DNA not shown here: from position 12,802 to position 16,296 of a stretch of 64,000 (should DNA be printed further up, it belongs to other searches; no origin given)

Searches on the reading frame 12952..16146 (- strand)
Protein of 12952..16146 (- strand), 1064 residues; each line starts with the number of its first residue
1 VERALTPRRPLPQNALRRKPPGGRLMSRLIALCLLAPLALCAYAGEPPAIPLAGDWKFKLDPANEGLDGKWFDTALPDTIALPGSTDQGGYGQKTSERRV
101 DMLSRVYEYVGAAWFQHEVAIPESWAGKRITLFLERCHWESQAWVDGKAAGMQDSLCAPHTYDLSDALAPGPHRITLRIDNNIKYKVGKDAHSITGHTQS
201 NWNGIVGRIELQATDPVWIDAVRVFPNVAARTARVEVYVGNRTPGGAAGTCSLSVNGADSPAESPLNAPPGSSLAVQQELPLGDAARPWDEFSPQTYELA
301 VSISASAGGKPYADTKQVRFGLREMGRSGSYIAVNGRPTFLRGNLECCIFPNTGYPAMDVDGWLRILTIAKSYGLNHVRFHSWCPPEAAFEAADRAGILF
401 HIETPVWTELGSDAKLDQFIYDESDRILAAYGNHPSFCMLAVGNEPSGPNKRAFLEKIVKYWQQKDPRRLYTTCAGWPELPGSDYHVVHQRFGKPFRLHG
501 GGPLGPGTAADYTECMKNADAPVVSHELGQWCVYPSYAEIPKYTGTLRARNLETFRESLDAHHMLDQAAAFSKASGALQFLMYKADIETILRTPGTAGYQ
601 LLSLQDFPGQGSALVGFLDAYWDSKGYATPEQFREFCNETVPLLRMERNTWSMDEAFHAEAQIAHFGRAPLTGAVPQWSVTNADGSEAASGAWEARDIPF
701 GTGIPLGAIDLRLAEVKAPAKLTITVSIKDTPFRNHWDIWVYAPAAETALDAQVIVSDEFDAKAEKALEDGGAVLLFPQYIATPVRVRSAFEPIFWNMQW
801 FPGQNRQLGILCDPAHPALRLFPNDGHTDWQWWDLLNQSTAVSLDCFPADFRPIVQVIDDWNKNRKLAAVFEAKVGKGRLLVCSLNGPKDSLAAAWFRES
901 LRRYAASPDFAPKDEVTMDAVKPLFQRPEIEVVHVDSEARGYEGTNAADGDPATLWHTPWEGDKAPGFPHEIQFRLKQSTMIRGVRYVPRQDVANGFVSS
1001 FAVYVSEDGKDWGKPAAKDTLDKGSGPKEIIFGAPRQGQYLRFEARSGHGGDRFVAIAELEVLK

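Call 76: search_protein_families(library=pfam, proteins=[window:12952-16146:-], max_evalue=0.000001)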
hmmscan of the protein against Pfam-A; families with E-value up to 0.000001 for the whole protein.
window:12952-16146:- (1064 aa): 3 families
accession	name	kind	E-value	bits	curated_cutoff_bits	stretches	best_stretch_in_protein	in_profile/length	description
PF00754.31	F5_F8_type_C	-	2.1e-22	80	28.2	1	937-1060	6-127/127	F5/8 type C domain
PF02837.24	Glyco_hydro_2_N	-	1.5e-16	61.2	28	1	52-199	4-147/169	Glycosyl hydrolases family 2, sugar binding domain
PF22633.2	F5_F8_type_C_2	-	7.4e-10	39.8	27.8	1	946-1043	1-91/91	NedA-like, galactose-binding domain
